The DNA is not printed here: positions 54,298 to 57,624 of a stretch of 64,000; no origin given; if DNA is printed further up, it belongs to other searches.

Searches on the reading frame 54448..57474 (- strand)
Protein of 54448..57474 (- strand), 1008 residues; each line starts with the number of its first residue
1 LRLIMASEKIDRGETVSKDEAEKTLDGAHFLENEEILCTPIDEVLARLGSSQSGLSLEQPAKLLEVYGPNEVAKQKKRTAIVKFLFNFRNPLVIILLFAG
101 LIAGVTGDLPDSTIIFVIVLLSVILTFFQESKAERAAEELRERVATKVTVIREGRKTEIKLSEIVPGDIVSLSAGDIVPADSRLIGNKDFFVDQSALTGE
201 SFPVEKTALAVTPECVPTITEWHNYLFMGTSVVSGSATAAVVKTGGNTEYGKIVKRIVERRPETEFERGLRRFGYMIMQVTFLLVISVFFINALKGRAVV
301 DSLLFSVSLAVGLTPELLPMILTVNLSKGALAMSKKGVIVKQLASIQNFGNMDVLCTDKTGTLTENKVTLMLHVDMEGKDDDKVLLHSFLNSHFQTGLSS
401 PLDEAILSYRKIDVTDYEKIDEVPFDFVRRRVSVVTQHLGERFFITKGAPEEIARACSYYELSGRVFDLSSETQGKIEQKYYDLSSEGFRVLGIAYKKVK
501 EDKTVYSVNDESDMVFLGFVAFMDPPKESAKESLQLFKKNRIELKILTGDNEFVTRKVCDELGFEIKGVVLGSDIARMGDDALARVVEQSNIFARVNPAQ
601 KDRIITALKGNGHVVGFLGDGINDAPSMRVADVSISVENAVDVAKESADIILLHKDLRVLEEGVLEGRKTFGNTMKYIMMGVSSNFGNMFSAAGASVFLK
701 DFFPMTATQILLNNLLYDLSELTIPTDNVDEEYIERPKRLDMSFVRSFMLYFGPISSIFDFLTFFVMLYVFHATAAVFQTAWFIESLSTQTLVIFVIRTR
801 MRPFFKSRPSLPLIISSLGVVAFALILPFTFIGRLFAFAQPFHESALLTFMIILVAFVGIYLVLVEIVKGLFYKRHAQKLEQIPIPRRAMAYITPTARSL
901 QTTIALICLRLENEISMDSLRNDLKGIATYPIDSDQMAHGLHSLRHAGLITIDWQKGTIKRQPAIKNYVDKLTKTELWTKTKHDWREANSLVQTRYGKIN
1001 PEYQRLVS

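Call 64: search_protein_families(library=pfam, proteins=[window:54448-57474:-], max_evalue=0.00001)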
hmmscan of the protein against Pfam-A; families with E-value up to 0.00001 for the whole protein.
window:54448-57474:- (1008 aa): 5 families
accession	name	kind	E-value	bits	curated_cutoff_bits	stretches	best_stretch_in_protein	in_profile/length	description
PF00122.25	E1-E2_ATPase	-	5.8e-48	163.2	28.1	1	144-336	3-181/181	E1-E2 ATPase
PF00689.26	Cation_ATPase_C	-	3.1e-19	69.9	27.3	1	703-869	2-173/175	Cation transporting ATPase, C-terminus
PF00690.31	Cation_ATPase_N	-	1.1e-17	63.9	20.4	1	40-102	5-68/69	Cation transporter/ATPase, N-terminus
PF00702.32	Hydrolase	-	1.4e-13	52.1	26.4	1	352-632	1-191/191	haloacid dehalogenase-like hydrolase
PF13246.12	Cation_ATPase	-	5.7e-08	33.1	21.7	1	415-460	44-91/91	Cation transport ATPase (P-type)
